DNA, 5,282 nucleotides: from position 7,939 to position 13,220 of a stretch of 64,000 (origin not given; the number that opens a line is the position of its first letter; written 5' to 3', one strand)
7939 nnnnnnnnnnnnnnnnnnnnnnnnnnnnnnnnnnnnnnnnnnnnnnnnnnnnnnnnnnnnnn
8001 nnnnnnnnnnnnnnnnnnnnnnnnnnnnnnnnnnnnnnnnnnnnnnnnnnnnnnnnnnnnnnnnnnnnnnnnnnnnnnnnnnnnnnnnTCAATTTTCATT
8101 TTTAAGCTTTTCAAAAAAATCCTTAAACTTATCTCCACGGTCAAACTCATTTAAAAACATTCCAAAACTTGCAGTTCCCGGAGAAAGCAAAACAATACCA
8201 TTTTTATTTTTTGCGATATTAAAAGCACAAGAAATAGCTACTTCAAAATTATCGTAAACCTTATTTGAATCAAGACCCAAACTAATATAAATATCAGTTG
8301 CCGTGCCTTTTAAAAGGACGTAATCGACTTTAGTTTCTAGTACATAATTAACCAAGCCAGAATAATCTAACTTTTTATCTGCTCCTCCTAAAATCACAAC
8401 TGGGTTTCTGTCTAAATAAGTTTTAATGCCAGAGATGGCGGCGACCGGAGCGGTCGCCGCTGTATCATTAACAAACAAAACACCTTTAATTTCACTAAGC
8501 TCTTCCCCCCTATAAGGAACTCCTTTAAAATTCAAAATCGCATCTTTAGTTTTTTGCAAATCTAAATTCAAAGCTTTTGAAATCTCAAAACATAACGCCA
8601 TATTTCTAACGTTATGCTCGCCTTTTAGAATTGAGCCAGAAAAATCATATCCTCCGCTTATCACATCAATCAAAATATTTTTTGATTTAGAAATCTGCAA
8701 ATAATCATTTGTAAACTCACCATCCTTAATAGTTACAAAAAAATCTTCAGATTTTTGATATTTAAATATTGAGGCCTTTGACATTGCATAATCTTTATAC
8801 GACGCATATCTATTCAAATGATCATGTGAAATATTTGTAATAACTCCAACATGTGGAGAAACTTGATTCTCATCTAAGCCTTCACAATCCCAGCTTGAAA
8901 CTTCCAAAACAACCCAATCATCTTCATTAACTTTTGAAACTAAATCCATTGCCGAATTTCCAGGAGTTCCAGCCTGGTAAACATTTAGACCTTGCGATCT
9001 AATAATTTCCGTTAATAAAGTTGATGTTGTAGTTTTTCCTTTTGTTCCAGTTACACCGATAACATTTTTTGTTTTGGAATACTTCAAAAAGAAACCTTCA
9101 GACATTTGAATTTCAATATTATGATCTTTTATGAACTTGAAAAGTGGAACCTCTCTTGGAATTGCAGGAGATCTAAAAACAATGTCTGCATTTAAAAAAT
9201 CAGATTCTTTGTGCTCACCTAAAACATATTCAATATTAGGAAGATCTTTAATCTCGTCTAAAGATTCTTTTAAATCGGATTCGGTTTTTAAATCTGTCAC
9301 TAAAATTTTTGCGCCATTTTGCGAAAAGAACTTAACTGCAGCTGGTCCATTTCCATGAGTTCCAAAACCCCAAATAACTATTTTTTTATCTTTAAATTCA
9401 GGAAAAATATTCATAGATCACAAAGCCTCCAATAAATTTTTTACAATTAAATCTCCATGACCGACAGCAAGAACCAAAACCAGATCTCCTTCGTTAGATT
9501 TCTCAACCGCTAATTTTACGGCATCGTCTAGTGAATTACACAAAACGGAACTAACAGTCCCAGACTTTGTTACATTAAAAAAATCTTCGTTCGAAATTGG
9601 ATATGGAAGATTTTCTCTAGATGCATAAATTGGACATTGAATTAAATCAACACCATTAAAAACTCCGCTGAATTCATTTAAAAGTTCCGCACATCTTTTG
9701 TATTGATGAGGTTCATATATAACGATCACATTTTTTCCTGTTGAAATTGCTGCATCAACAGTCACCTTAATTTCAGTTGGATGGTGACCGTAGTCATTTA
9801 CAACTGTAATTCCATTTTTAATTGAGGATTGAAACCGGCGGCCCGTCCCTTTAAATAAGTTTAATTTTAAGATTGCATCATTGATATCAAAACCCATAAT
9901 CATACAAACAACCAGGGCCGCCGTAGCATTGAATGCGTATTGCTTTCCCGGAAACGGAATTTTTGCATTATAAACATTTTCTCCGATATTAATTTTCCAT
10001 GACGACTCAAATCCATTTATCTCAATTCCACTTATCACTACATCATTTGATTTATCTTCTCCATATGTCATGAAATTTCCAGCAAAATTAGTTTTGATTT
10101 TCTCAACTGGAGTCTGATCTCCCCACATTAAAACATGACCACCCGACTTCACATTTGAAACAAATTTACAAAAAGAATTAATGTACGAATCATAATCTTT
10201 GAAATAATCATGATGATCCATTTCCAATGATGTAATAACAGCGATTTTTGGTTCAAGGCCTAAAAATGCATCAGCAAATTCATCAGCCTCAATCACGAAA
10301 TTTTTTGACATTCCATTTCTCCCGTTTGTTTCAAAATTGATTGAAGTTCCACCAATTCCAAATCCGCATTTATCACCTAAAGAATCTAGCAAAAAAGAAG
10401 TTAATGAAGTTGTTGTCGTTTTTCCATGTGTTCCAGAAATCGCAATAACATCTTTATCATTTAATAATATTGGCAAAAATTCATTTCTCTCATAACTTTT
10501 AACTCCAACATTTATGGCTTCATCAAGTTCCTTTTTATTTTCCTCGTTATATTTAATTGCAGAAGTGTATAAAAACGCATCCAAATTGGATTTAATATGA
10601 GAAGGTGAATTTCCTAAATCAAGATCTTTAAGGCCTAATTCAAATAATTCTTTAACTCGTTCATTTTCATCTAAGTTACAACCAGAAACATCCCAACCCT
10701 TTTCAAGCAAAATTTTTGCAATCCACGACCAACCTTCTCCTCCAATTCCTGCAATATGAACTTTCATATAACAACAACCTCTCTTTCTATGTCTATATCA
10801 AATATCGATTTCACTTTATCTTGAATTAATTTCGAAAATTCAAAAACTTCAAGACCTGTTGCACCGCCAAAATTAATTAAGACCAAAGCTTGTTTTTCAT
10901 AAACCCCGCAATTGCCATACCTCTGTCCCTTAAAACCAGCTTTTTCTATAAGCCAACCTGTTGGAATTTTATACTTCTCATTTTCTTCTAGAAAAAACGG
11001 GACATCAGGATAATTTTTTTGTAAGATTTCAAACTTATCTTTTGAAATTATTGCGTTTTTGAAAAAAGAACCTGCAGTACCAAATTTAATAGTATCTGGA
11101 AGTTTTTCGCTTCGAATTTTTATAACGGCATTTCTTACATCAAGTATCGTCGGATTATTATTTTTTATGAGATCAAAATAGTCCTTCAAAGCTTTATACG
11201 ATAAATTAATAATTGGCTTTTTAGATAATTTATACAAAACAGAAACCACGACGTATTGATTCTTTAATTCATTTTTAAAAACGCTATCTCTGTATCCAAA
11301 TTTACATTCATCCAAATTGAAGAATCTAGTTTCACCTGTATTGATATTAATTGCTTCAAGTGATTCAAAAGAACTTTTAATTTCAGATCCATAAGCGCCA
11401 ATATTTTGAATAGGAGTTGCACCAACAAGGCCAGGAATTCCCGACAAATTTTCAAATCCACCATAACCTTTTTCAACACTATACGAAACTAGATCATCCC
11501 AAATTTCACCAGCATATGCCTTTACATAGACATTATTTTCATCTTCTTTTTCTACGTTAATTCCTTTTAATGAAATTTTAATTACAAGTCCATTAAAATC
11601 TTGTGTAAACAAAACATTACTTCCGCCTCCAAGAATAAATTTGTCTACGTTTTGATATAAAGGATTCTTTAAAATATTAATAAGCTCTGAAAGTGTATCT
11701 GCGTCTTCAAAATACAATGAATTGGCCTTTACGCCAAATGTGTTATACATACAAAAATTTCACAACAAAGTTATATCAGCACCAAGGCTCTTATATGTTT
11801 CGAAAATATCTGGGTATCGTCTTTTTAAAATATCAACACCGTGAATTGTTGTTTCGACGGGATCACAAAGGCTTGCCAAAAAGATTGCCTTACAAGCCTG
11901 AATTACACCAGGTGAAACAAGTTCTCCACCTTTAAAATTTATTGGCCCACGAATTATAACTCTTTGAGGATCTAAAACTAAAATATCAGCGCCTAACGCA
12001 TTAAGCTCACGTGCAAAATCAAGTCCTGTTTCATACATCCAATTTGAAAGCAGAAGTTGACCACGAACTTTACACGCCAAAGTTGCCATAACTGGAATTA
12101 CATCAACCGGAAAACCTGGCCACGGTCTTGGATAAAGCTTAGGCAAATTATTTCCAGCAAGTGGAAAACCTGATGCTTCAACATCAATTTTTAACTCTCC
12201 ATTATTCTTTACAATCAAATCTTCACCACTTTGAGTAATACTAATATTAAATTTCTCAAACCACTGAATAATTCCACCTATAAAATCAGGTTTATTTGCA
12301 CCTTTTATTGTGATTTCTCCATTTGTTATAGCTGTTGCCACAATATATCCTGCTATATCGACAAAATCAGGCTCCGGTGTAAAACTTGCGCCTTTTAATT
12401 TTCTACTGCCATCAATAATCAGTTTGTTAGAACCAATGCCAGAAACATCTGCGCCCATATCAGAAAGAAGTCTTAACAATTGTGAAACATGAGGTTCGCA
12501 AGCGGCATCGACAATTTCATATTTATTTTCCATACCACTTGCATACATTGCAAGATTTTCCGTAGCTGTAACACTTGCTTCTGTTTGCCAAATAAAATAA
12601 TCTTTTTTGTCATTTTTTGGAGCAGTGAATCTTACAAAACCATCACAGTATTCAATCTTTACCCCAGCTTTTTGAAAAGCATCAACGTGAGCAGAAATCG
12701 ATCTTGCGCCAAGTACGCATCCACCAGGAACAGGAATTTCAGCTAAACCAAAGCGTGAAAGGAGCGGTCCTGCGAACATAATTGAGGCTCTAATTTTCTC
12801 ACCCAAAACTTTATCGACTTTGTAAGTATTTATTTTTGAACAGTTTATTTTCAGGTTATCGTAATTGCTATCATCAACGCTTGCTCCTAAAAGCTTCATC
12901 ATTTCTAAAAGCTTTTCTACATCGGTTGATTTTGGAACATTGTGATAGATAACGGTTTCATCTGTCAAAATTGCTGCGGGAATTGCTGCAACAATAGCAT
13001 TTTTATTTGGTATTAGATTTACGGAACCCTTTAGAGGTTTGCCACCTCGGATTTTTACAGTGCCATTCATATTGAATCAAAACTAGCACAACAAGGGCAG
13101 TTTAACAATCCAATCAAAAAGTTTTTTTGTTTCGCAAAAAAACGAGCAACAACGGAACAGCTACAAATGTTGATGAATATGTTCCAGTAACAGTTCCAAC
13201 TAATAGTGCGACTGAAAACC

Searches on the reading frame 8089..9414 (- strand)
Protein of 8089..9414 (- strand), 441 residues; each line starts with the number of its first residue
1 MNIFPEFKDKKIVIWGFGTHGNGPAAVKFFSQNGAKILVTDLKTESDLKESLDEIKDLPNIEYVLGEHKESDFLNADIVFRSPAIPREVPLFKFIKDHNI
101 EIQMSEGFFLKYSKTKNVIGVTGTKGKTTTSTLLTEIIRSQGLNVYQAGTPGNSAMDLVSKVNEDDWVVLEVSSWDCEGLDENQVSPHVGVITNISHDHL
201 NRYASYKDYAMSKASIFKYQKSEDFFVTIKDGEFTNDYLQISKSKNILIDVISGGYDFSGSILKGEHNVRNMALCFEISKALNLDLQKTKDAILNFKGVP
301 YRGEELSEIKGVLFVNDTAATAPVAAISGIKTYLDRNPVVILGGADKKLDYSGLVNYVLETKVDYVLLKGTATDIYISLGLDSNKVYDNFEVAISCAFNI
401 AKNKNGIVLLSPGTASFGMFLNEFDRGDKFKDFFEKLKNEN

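Call 73: search_protein_families(library=pfam, proteins=[window:8089-9414:-], max_evalue=0.001)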
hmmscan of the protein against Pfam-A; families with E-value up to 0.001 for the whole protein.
window:8089-9414:- (441 aa): 3 families
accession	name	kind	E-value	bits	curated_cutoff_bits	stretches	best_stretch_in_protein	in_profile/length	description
PF08245.18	Mur_ligase_M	-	1.2e-22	81.3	24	1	121-246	1-139/200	Mur ligase middle domain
PF21799.2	MurD-like_N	-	3.8e-09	37.1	27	1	10-102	1-86/88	Mur ligase MurD-like, N-terminal domain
PF02875.26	Mur_ligase_C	-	0.00048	21.4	28.4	0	302-411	2-124/127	Mur ligase, glutamate ligase domain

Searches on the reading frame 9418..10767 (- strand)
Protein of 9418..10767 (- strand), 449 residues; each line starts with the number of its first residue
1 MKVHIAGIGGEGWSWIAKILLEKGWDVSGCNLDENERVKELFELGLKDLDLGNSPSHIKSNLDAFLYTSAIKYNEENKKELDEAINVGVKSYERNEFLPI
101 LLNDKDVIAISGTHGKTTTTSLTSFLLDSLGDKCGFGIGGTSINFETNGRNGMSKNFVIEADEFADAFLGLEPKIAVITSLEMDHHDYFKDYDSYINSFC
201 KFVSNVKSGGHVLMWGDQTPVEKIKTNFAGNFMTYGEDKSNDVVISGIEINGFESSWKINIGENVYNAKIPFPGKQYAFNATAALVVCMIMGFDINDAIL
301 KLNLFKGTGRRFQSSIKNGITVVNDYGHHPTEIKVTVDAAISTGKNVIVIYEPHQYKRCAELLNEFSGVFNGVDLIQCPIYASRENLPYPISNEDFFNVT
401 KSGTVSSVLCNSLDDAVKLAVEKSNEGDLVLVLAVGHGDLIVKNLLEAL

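Call 73: search_protein_families(library=pfam, proteins=[window:9418-10767:-], max_evalue=0.001)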
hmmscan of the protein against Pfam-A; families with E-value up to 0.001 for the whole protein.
window:9418-10767:- (449 aa): 3 families
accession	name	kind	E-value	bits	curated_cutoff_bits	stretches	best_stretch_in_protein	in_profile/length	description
PF08245.18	Mur_ligase_M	-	4.8e-22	79.3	24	1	110-287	1-199/200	Mur ligase middle domain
PF02875.26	Mur_ligase_C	-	8.7e-11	43.2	28.4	1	310-434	1-125/127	Mur ligase, glutamate ligase domain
PF01225.30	Mur_ligase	-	6.3e-10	39.7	21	1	2-104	1-93/95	Mur ligase family, catalytic domain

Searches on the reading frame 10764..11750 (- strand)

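Call 73: search_protein_families(library=pfam, proteins=[window:10764-11750:-], max_evalue=0.001)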
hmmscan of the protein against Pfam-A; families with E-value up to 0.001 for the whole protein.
window:10764-11750:- (328 aa): 2 families
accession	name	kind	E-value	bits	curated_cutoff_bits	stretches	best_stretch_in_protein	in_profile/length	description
PF02873.21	MurB_C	-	1.5e-23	83.3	27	1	205-328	2-99/99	UDP-N-acetylenolpyruvoylglucosamine reductase, C-terminal domain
PF01565.28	FAD_binding_4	-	3.7e-18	66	26.4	1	18-141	8-135/139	FAD binding domain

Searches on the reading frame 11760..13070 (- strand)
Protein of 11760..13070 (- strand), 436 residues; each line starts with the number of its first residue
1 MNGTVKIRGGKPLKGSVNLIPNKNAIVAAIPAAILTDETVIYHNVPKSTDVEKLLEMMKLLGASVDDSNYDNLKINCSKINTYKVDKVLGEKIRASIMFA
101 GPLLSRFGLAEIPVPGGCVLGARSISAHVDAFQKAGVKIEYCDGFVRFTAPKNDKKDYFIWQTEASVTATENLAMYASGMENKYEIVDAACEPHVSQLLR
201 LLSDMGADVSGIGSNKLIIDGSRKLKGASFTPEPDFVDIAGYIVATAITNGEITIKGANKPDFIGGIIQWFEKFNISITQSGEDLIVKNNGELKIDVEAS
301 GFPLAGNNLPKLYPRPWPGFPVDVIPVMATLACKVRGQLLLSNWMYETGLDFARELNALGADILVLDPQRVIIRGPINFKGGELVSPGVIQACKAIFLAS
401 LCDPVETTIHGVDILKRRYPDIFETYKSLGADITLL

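Call 73: search_protein_families(library=pfam, proteins=[window:11760-13070:-], max_evalue=0.001)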
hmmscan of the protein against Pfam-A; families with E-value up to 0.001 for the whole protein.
window:11760-13070:- (436 aa): 1 family
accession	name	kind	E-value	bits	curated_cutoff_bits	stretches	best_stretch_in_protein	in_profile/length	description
PF00275.25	EPSP_synthase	-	4.5e-50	171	22.8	1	8-425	2-416/417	EPSP synthase (3-phosphoshikimate 1-carboxyvinyltransferase)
